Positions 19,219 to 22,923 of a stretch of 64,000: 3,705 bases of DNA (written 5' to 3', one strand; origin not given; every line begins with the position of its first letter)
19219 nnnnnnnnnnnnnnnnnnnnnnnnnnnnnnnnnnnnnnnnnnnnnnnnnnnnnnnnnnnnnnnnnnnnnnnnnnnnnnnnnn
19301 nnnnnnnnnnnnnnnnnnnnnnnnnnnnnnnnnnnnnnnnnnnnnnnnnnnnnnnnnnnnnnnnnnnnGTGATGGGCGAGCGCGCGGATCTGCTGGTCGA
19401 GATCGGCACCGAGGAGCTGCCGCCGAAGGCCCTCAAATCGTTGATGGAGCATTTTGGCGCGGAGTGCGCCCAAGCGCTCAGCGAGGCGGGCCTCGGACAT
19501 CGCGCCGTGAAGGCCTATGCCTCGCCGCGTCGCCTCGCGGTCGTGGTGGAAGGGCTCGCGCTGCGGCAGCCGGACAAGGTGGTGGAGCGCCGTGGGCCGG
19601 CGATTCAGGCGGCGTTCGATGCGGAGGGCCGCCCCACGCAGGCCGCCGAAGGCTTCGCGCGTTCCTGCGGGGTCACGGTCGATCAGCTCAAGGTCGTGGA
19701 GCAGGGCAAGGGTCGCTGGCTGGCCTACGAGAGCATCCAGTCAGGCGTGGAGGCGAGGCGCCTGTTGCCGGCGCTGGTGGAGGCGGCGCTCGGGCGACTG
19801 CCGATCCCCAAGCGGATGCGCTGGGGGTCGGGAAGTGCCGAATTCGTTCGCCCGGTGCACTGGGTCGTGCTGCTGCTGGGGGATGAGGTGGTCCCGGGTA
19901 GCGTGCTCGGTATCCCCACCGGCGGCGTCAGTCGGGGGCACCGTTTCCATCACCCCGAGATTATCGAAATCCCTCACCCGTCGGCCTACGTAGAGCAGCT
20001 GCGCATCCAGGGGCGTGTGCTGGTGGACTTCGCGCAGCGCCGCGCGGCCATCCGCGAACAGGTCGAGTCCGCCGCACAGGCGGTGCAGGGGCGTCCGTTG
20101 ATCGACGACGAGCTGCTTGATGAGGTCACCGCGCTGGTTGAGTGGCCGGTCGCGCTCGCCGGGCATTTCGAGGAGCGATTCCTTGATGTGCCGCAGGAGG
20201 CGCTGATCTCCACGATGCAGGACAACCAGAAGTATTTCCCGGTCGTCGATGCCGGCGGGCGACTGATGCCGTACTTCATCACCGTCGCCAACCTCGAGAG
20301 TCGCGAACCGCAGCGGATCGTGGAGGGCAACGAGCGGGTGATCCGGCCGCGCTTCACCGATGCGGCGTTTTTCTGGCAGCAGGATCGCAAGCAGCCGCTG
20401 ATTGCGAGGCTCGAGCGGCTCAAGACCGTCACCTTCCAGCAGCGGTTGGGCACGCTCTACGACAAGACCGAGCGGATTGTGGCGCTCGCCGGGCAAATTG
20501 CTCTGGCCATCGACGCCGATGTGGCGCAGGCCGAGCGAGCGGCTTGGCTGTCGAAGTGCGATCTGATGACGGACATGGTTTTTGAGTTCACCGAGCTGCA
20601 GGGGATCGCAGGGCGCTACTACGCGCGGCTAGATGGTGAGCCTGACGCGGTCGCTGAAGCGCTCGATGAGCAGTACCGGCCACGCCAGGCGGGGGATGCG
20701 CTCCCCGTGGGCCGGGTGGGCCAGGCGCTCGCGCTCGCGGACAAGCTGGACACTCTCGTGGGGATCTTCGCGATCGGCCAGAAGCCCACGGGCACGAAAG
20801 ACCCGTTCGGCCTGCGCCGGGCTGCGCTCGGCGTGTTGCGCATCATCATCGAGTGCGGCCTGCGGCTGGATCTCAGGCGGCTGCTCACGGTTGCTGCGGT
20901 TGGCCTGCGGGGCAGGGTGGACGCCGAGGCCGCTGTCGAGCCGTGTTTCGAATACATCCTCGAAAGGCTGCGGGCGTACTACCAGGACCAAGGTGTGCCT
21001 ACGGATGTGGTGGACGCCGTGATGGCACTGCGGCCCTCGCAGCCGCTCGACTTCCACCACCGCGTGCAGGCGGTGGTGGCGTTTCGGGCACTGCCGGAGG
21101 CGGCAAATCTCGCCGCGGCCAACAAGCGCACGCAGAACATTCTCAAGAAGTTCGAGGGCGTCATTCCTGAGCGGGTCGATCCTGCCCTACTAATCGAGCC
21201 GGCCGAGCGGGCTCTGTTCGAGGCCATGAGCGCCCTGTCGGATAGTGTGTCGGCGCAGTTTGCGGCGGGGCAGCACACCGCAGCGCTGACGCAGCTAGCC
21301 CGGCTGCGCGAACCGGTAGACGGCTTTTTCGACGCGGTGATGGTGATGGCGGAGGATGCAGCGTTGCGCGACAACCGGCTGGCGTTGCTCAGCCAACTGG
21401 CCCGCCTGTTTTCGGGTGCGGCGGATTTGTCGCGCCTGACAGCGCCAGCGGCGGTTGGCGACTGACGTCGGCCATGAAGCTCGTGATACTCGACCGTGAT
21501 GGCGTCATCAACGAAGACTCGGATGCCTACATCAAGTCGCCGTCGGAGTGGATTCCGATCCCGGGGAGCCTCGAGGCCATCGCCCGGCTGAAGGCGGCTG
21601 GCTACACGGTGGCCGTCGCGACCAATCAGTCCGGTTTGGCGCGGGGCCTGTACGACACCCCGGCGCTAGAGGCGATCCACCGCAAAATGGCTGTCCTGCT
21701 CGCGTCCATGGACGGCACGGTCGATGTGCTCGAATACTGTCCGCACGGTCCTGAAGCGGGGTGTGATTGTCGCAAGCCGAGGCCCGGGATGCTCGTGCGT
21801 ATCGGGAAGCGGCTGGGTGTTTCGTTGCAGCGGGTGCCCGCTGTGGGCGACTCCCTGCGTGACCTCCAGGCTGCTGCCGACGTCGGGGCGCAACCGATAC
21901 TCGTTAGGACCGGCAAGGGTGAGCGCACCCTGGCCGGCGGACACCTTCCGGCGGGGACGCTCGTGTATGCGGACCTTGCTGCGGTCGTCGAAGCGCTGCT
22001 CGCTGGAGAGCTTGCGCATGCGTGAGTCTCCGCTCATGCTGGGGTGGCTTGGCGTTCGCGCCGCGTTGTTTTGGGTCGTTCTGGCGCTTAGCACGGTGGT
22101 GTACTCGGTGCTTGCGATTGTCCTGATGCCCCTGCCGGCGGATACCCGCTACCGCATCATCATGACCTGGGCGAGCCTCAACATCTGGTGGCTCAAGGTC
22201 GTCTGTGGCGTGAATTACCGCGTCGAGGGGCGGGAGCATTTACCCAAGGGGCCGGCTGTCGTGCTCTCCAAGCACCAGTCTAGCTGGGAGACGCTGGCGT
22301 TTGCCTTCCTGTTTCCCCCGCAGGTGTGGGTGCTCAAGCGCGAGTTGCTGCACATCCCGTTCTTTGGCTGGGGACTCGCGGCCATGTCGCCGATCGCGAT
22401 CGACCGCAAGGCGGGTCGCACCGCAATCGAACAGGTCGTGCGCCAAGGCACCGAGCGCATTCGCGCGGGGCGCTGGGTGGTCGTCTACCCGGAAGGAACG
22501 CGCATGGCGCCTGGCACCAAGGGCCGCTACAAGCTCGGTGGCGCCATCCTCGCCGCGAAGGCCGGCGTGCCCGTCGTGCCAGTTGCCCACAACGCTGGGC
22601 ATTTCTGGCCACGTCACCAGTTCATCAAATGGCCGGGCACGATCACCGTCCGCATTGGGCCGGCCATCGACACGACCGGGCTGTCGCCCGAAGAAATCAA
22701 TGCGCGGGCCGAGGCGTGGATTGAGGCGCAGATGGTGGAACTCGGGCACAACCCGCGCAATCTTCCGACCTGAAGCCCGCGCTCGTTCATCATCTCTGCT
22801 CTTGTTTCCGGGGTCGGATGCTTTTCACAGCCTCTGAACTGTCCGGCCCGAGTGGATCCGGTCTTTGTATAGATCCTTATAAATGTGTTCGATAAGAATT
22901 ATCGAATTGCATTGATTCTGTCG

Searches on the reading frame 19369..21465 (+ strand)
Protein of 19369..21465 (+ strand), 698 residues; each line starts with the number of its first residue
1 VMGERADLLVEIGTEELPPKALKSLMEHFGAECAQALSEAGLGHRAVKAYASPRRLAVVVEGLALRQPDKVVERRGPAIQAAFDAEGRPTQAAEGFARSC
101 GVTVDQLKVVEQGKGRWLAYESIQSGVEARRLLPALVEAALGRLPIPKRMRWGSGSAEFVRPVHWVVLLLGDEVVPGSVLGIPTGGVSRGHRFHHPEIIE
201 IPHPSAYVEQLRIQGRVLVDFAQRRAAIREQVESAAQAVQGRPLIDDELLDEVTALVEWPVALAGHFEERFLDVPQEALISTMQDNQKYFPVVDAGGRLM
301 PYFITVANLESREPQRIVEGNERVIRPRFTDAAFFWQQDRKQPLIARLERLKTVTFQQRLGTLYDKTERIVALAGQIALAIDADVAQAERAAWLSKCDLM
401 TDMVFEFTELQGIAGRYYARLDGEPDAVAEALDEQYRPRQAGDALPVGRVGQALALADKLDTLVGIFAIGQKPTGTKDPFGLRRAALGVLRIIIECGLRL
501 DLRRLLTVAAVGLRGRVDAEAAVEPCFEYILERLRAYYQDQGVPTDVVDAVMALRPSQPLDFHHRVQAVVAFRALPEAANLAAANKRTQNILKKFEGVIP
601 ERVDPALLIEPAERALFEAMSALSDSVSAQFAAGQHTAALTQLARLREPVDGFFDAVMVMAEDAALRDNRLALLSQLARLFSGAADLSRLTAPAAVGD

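Call 51: search_protein_families(library=pfam, proteins=[window:19369-21465:+], max_evalue=0.00001)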
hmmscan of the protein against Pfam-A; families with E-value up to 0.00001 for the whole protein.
window:19369-21465:+ (698 aa): 2 families
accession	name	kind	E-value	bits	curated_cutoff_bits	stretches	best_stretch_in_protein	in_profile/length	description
PF02092.22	tRNA_synt_2f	-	2.7e-213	710.2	29.2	1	8-553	1-536/536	Glycyl-tRNA synthetase beta subunit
PF05746.21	DALR_1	-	2.7e-10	40.8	22.3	1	583-687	3-108/117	DALR anticodon binding domain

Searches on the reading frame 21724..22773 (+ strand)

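Call 51: search_protein_families(library=pfam, proteins=[window:21724-22773:+], max_evalue=0.00001)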
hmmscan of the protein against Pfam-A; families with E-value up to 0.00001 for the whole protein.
window:21724-22773:+ (349 aa): 1 family
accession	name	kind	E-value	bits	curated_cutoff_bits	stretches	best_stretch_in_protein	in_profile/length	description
PF01553.26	Acyltransferase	-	2.3e-22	79.6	23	1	166-289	3-131/132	Acyltransferase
